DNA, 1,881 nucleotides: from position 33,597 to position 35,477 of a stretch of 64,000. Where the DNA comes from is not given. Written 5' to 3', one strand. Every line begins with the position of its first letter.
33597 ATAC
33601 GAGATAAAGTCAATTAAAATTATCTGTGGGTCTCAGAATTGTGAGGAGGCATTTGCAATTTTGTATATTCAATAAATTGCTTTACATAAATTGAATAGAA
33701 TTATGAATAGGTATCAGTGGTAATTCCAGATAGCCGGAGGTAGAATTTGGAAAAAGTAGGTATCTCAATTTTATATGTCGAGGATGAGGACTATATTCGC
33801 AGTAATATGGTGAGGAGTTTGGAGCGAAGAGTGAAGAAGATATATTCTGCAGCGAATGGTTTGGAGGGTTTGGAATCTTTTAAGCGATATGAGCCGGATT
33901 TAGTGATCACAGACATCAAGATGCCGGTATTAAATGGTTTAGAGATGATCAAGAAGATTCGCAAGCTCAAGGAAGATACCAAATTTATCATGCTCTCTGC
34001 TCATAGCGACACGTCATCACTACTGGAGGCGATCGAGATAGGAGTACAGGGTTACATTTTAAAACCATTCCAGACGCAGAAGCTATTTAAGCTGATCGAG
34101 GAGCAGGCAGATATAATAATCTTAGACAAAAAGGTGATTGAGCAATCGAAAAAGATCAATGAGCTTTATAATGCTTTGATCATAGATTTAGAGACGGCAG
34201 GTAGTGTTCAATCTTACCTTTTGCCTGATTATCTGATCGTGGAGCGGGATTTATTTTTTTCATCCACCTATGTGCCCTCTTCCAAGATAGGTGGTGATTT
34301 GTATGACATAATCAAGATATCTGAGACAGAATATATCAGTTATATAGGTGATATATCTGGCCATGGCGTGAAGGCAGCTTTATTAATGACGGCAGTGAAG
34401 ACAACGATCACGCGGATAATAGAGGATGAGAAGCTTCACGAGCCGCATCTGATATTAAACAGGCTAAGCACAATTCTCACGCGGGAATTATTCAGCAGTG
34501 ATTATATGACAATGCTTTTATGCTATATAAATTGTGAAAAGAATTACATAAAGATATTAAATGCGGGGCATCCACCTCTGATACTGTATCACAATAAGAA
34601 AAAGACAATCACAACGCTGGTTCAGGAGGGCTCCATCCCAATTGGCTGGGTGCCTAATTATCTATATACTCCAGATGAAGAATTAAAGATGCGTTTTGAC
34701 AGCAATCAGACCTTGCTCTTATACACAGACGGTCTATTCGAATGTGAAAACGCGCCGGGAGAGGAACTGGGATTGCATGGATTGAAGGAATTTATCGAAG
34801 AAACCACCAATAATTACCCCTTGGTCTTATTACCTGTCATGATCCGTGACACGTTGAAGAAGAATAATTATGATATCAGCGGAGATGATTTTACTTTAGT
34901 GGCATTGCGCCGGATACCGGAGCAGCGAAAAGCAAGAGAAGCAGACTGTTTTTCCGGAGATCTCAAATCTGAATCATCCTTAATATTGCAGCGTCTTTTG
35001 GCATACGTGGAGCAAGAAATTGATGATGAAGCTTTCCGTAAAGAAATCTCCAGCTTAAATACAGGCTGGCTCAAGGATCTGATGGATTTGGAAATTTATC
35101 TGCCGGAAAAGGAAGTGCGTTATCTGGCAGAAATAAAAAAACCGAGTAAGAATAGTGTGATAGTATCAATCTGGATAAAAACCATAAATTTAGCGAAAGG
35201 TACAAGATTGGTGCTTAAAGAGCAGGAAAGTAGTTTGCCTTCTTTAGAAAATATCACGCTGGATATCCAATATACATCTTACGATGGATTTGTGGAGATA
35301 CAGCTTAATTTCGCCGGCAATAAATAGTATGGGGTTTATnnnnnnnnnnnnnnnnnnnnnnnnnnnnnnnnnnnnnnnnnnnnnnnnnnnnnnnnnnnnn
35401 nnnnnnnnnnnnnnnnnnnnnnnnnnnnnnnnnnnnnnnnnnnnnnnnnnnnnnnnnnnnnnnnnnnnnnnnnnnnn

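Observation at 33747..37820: Kinase-less partner-switching operon wired directly to an HD-GYP c-di-GMP phosphodiesterase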

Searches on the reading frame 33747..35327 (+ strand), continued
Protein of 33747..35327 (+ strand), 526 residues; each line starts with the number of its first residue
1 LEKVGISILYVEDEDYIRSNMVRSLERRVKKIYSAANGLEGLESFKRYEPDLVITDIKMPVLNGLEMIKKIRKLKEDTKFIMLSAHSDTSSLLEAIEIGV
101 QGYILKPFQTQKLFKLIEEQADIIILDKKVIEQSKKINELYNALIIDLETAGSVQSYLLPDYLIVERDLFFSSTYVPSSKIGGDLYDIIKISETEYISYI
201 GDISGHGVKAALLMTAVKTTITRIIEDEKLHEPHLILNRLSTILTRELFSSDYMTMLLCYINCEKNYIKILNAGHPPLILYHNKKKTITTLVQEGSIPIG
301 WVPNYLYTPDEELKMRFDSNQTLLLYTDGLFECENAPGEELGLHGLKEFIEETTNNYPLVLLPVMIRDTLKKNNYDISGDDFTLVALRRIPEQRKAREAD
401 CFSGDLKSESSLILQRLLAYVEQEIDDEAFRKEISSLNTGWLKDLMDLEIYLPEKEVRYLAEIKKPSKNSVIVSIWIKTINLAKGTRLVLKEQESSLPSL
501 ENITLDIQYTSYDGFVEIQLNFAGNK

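Call 24: find_encoding_contigs(protein=P0012, flank=6000, max_places=2)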
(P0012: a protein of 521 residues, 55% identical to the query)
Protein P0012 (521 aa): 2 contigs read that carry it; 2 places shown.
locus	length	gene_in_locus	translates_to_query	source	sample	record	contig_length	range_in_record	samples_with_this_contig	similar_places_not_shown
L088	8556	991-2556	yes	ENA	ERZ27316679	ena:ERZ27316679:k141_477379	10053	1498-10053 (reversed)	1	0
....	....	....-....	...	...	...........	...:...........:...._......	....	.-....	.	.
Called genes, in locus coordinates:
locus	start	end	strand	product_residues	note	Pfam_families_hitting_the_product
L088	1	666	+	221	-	?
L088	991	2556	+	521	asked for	PF00072:Response_reg, PF07228:SpoIIE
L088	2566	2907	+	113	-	PF01740:STAS, PF13466:STAS_2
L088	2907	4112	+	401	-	PF00072:Response_reg (weak), PF13487:HD_5, PF01966:HD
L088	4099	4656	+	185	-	-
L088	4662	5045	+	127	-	-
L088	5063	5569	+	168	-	PF02572:CobA_CobO_BtuR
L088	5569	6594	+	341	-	PF02606:LpxK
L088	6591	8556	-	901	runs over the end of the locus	PF02739:5_3_exonuc_N, PF01367:5_3_exonuc, PF01612:DNA_pol_A_exo1, PF22619:DNA_polI_exo1, PF00476:DNA_pol_A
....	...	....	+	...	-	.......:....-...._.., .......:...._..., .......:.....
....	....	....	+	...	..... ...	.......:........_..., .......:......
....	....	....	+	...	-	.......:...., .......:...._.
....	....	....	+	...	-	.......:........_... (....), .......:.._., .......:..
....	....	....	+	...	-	?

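Call 25: find_encoding_contigs(protein=P0002, flank=6000, max_places=2)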
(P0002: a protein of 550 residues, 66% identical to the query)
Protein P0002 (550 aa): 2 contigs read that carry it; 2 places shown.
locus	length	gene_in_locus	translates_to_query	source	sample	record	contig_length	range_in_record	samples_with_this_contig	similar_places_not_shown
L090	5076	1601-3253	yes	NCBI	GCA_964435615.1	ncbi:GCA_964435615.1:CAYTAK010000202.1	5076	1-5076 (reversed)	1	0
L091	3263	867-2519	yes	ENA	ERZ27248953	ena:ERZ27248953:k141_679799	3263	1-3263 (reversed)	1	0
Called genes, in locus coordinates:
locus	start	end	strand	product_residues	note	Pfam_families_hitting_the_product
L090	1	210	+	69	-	?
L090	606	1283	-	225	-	PF01128:IspD, PF12804:NTP_transf_3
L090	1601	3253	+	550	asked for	PF00072:Response_reg, PF07228:SpoIIE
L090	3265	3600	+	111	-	PF01740:STAS, PF13466:STAS_2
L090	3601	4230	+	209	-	-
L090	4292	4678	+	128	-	-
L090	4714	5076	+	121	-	?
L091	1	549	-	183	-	?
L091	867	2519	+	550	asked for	PF00072:Response_reg, PF07228:SpoIIE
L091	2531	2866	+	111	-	PF01740:STAS, PF13466:STAS_2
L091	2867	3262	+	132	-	?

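Call 27: find_encoding_contigs(protein=P0009, flank=6000, max_places=1)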
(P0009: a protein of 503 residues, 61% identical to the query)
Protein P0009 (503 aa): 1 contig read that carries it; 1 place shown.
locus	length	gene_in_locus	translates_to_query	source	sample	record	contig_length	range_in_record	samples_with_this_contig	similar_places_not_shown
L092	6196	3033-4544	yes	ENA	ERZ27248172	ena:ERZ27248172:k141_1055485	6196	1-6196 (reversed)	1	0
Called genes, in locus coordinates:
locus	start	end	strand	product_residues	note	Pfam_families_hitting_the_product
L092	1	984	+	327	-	?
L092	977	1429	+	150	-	PF22907:Ams1-like_1st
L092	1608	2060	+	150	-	PF17677:Glyco_hydro38C2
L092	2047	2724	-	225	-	PF00483:NTP_transferase (weak), PF01128:IspD, PF12804:NTP_transf_3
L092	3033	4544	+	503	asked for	PF00072:Response_reg, PF07228:SpoIIE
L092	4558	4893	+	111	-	PF01740:STAS, PF13466:STAS_2 (weak)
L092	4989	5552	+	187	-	-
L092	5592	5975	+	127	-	-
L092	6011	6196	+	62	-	?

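Call 28: find_encoding_contigs(protein=P0011, flank=6000, max_places=1)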
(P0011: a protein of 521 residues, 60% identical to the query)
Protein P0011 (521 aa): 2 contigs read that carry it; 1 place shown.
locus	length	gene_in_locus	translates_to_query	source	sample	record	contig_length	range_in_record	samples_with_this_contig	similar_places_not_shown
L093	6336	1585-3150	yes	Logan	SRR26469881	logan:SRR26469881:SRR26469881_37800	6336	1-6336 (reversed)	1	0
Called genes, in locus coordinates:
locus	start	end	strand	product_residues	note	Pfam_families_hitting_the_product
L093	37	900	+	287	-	PF12801:Fer4_5, PF13746:Fer4_18 (weak)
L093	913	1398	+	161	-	PF08534:Redoxin, PF00578:AhpC-TSA, PF00085:Thioredoxin, PF13098:Thioredoxin_2 (weak), PF13905:Thioredoxin_8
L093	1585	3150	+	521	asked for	PF00072:Response_reg, PF07228:SpoIIE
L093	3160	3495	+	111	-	PF01740:STAS, PF13466:STAS_2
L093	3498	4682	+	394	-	PF00072:Response_reg (weak), PF13487:HD_5, PF01966:HD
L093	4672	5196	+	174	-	-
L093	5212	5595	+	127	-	-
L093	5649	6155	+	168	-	PF02572:CobA_CobO_BtuR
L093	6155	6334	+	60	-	?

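Call 32: find_encoding_contigs(protein=P0008, flank=6000, max_places=1)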
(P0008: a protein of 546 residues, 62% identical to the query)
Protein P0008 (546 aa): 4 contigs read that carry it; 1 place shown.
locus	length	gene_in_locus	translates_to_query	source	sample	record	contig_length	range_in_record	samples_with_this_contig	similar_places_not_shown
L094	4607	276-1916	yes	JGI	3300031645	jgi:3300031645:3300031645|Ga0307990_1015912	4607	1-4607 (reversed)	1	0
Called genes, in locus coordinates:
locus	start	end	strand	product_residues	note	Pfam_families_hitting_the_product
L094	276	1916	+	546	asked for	PF00072:Response_reg, PF07228:SpoIIE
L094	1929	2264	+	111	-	PF01740:STAS, PF13466:STAS_2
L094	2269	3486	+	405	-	PF00072:Response_reg, PF13487:HD_5, PF01966:HD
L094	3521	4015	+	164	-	-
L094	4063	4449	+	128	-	PF00515:TPR_1 (faint)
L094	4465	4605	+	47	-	?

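Call 70: search_protein_families(library=pfam, proteins=[L043:2287-2652:-, L043:8617-9450:+, L043:9426-10574:+, L064:6489-6800:-, L064:8624-9748:+, L064:9754-10818:+, L048:8593-10581:+, L041:2667-5021:+, L012:8570-9457:+, L053:3468-4610:+], max_evalue=0.001)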
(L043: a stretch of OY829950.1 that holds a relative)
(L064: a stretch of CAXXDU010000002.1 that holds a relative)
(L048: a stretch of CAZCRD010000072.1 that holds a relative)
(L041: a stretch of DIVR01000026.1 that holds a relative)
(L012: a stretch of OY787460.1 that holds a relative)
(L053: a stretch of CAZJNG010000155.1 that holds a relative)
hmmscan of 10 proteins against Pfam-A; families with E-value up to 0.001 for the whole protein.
L043:2287-2652:- (121 aa): 1 family
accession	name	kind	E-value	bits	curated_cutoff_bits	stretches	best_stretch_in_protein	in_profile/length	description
PF02627.25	CMD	-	6.4e-11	42.5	23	1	31-107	6-82/84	Carboxymuconolactone decarboxylase family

L043:8617-9450:+ (278 aa): 3 families
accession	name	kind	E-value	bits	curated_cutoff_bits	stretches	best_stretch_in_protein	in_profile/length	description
PF00535.33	Glycos_transf_2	-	5.3e-24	85.5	23.3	1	5-131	1-129/168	Glycosyl transferase family 2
PF13641.12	Glyco_tranf_2_3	-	6.6e-12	46.4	27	1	2-211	1-223/230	Glycosyltransferase like family 2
PF10111.15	Glyco_tranf_2_2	-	2.7e-06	27.5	27.3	1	6-92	4-94/276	Glycosyltransferase like family 2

L043:9426-10574:+ (383 aa): 5 families
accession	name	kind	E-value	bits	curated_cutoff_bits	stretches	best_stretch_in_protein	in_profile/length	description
PF00534.26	Glycos_transf_1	-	3.6e-34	118.2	26.4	1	205-363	13-171/172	Glycosyl transferases group 1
PF13692.12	Glyco_trans_1_4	-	6.1e-23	82.1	27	1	209-350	3-142/142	Glycosyl transferases group 1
PF13439.12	Glyco_transf_4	-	8.2e-13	49.2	28.5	1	105-188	87-169/170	Glycosyltransferase Family 4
PF20706.3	GT4-conflict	-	3.8e-06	26.6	26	1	208-321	198-316/385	Family 4 Glycosyltransferase in conflict systems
PF13524.12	Glyco_trans_1_2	-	1.3e-05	25.7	25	1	239-377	13-142/144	Glycosyl transferase-like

L064:6489-6800:- (103 aa): 0 families

L064:8624-9748:+ (375 aa): 5 families
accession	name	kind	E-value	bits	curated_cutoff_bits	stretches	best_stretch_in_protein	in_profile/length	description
PF00534.26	Glycos_transf_1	-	1.1e-29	103.6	26.4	1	192-348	13-169/172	Glycosyl transferases group 1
PF13692.12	Glyco_trans_1_4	-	1.2e-20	74.7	27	1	194-333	1-138/142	Glycosyl transferases group 1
PF13439.12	Glyco_transf_4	-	2.5e-17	63.8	28.5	1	15-175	2-169/170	Glycosyltransferase Family 4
PF20706.3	GT4-conflict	-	7.2e-10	38.8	26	1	187-308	190-316/385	Family 4 Glycosyltransferase in conflict systems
PF13524.12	Glyco_trans_1_2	-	2.3e-07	31.3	25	1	228-365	15-143/144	Glycosyl transferase-like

L064:9754-10818:+ (355 aa): 2 families
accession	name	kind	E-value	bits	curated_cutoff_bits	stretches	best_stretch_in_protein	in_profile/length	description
PF05343.19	Peptidase_M42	-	5.4e-72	242.7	23.2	1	63-347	2-291/292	M42 glutamyl aminopeptidase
PF04389.22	Peptidase_M28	-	9.7e-05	22.6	21.3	0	197-241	32-76/193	Peptidase family M28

L048:8593-10581:+ (663 aa): 10 families
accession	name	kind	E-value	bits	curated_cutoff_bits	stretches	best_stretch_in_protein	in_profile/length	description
PF00534.26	Glycos_transf_1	-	6.3e-32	110.9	26.4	1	479-641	8-172/172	Glycosyl transferases group 1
PF13692.12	Glyco_trans_1_4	-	2.2e-21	77.1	27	1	487-627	4-142/142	Glycosyl transferases group 1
PF00535.33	Glycos_transf_2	-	2.9e-21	76.6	23.3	1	3-125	1-125/168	Glycosyl transferase family 2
PF13439.12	Glyco_transf_4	-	1.5e-17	64.6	28.5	1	306-466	3-170/170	Glycosyltransferase Family 4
PF13524.12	Glyco_trans_1_2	-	4e-10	40.2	25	1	516-655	13-143/144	Glycosyl transferase-like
PF20706.3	GT4-conflict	-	3.8e-09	36.4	26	1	556-654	274-385/385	Family 4 Glycosyltransferase in conflict systems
PF10111.15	Glyco_tranf_2_2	-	1e-07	32.2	27.3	1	4-91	4-95/276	Glycosyltransferase like family 2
PF13579.12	Glyco_trans_4_4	-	6.2e-06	27.1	29.7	1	306-461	2-158/158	Glycosyl transferase 4-like domain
PF13641.12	Glyco_tranf_2_3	-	2.3e-05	25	27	1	10-206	11-220/230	Glycosyltransferase like family 2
PF13632.12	Glyco_trans_2_3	-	0.00015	22.1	27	1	146-210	71-136/198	Glycosyl transferase family group 2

L041:2667-5021:+ (785 aa): 2 families
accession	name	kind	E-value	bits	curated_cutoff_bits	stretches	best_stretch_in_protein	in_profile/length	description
PF13692.12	Glyco_trans_1_4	-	1.1e-19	71.6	27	2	227-368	2-142/142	Glycosyl transferases group 1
PF00534.26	Glycos_transf_1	-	5.8e-08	32.9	26.4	1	615-754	29-171/172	Glycosyl transferases group 1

L012:8570-9457:+ (296 aa): 4 families
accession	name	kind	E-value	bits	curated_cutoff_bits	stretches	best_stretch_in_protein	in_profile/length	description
PF00535.33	Glycos_transf_2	-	2.8e-17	63.6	23.3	1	16-127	1-114/168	Glycosyl transferase family 2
PF13641.12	Glyco_tranf_2_3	-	4.7e-10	40.3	27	1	13-221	1-222/230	Glycosyltransferase like family 2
PF13632.12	Glyco_trans_2_3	-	0.00061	20.1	27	1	160-228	72-141/198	Glycosyl transferase family group 2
PF10111.15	Glyco_tranf_2_2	-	0.00096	19.2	27.3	0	17-102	4-93/276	Glycosyltransferase like family 2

L053:3468-4610:+ (381 aa): 5 families
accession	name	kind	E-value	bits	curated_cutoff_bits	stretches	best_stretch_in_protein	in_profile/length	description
PF00441.29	Acyl-CoA_dh_1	-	4e-56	189.8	22.4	1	228-377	1-149/150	Acyl-CoA dehydrogenase, C-terminal domain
PF02770.24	Acyl-CoA_dh_M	-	1.3e-30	105.9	33.3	1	121-216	1-97/97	Acyl-CoA dehydrogenase, middle domain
PF02771.21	Acyl-CoA_dh_N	-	1.1e-29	103.5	22.9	1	6-117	1-113/113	Acyl-CoA dehydrogenase, N-terminal domain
PF08028.16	Acyl-CoA_dh_2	-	8.2e-26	91.3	22.7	1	244-366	2-133/134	Acyl-CoA dehydrogenase, C-terminal domain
PF22924.1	ACOX_C_alpha1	-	1e-06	29.1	27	1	255-376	21-167/169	Acyl-CoA oxidase, C-alpha1 domain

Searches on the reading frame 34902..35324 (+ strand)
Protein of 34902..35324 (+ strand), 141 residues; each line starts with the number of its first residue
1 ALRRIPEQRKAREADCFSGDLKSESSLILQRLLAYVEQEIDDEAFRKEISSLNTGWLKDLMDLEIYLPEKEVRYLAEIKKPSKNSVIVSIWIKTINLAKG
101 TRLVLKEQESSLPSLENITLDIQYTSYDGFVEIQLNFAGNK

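Call 26: predict_structure(alignment_id=A2)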
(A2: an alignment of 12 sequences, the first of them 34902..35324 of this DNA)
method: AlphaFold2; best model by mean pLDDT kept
length: 141 residues; sequences in the alignment: 12
mean_pLDDT: 74.7   pTM: 0.71
mean pLDDT of the five models: 74.7, 74.6, 74.0, 73.6, 71.6
residues with pLDDT >= 90: 37; 70-90: 57; 50-70: 22; < 50: 25
segments of 3 or more residues with pLDDT < 50: 1-10, 98-110
pLDDT, mean of each block of 10 residues (from residue 1): 44 79 86 92 90 76 56 88 91 61 41 74 82 88 60
secondary structure, 60 per line:
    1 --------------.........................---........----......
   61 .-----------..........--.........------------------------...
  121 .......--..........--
elements in order: E15-20 H21-39 H43-50 H55-61 E73-82 E85-93 E118-127 E130-139

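Call 31: fold_search(model_id=the predicted structure, library=pdb)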
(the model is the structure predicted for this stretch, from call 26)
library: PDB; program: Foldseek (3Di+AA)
matches with E <= 10: 898; with E <= 0.001: 5
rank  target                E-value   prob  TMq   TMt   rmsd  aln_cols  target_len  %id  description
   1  8ih8_D                3.4e-05  1.00  0.54  0.58   5.6       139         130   15  anti-sigmaF factor and Anti-sigmaF factor antagonist complex(usfx-RsfB) (released 2024-02-28)
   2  8ih8_C                1.4e-04  1.00  0.51  0.54   5.5       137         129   12  anti-sigmaF factor and Anti-sigmaF factor antagonist complex(usfx-RsfB) (released 2024-02-28)
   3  6m37_C                3.9e-04  1.00  0.54  0.64   5.2       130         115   10  The crystal structure of B. subtilis RsbV/RsbW complex in the hexagonal crystal form (released 2020-07-15)
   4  1th8_A                4.2e-04  1.00  0.53  0.56   5.2       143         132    8  Crystal Structures of the ADP and ATP bound forms of the Bacillus Anti-sigma factor SpoIIAB in complex with the Anti-a (released 2004-06-15)
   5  1tid_C                8.1e-04  1.00  0.51  0.53   6.9       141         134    7  Crystal Structures of the ADP and ATP bound forms of the Bacillus Anti-sigma factor SpoIIAB in complex with the Anti-a (released 2004-06-15)
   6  6m37_A                2.3e-03  1.00  0.53  0.63   5.3       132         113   10  The crystal structure of B. subtilis RsbV/RsbW complex in the hexagonal crystal form (released 2020-07-15)
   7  6cww_A                1.0e-02  0.72  0.29  0.23  10.8       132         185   12  Cs H-NOX mutant with unnatural amino acid 4-cyano-L-phenylalanine at site 5 (released 2018-05-16)
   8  3nvr_A                1.0e-02  0.69  0.29  0.23  11.1       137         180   12  Modulating Heme Redox Potential Through Protein-Induced Porphyrin Distortion (released 2010-09-08)
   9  3nvr_B                1.2e-02  0.82  0.30  0.25  11.2       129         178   14  Modulating Heme Redox Potential Through Protein-Induced Porphyrin Distortion (released 2010-09-08)
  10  3eee_A                1.6e-02  0.72  0.30  0.24  10.7       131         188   14  Probing the function of heme distortion in the H-NOX family (released 2008-11-25)
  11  3nvu_A                1.8e-02  0.63  0.29  0.24  11.1       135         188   11  Modulating Heme Redox Potential Through Protein-Induced Porphyrin Distortion (released 2010-09-08)
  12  3sj5_B                2.6e-02  0.57  0.28  0.23  10.7       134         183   13  I5F Mutant Structure of T. Tengcongensis H-NOX (released 2011-07-20)
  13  6e95_A                2.7e-02  0.54  0.31  0.21   8.8       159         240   12  Chimeric structure of Saccharomyces cerevisiae GCN4 leucine zipper fused to Staphylococcus aureus AgrC cytoplasmic his (released 2019-02-27)
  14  3sj5_A                3.1e-02  0.51  0.28  0.23  10.7       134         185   13  I5F Mutant Structure of T. Tengcongensis H-NOX (released 2011-07-20)
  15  3tf0_A                4.0e-02  0.66  0.32  0.26  11.2       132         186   13  Crystal structure of an H-NOX protein from T. tengcongensis (released 2011-11-09)
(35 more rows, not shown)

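Call 71: search_solved_structures(query=A2, max_evalue=10)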
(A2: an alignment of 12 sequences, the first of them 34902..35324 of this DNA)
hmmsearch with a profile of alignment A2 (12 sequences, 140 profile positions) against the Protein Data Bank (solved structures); distinct sequences matched with E-value up to 10: 1.
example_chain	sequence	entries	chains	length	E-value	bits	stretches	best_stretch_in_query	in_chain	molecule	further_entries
6yw5_DD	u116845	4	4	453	0.5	13.6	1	9-72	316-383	Mito ribosomal protein S4 | S4 RNA-binding domain-containing protein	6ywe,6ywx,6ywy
